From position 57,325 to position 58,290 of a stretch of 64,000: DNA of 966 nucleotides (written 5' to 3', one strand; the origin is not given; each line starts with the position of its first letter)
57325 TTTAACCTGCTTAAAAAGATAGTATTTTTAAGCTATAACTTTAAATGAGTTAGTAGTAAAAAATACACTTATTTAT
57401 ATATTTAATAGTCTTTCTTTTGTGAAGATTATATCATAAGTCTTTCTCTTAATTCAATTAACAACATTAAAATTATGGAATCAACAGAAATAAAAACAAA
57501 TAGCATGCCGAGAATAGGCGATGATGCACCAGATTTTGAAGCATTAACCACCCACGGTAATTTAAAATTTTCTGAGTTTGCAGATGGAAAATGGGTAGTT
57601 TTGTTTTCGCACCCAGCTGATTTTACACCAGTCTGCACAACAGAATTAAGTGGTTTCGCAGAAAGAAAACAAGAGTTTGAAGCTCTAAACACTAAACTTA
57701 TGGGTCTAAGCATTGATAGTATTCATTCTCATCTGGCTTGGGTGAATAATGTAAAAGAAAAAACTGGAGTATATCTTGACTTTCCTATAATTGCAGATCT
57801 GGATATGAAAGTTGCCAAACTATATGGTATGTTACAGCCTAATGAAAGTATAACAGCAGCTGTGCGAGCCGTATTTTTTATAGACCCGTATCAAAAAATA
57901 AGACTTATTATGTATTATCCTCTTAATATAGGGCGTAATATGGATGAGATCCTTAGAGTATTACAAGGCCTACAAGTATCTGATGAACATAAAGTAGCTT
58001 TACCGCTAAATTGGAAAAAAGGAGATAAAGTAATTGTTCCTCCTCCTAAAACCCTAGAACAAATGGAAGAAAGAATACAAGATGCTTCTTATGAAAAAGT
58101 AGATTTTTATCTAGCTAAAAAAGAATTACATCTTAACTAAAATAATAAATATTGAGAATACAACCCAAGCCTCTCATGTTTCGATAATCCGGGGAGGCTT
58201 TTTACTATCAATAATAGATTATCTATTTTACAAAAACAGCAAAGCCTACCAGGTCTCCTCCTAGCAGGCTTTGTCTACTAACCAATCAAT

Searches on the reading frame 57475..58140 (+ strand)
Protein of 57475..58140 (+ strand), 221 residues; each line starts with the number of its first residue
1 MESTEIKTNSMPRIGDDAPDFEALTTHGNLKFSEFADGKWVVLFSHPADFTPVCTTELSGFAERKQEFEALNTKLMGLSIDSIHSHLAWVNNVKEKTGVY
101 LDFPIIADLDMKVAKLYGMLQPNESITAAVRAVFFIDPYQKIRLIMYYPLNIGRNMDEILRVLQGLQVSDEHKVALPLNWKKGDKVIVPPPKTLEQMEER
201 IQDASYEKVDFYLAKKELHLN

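Call 12: search_protein_families(library=pfam, proteins=[window:57475-58140:+], max_evalue=0.001)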
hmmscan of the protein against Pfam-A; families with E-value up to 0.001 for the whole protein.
window:57475-58140:+ (221 aa): 3 families
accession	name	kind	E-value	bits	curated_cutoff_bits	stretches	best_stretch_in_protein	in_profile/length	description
PF00578.27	AhpC-TSA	-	1e-33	116.3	26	1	14-144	1-123/124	AhpC/TSA family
PF08534.16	Redoxin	-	3.7e-13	49.9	26.6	1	15-143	3-129/148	Redoxin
PF10417.14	1-cysPrx_C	-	3.4e-12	46.6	21.1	1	165-201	1-38/41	C-terminal domain of 1-Cys peroxiredoxin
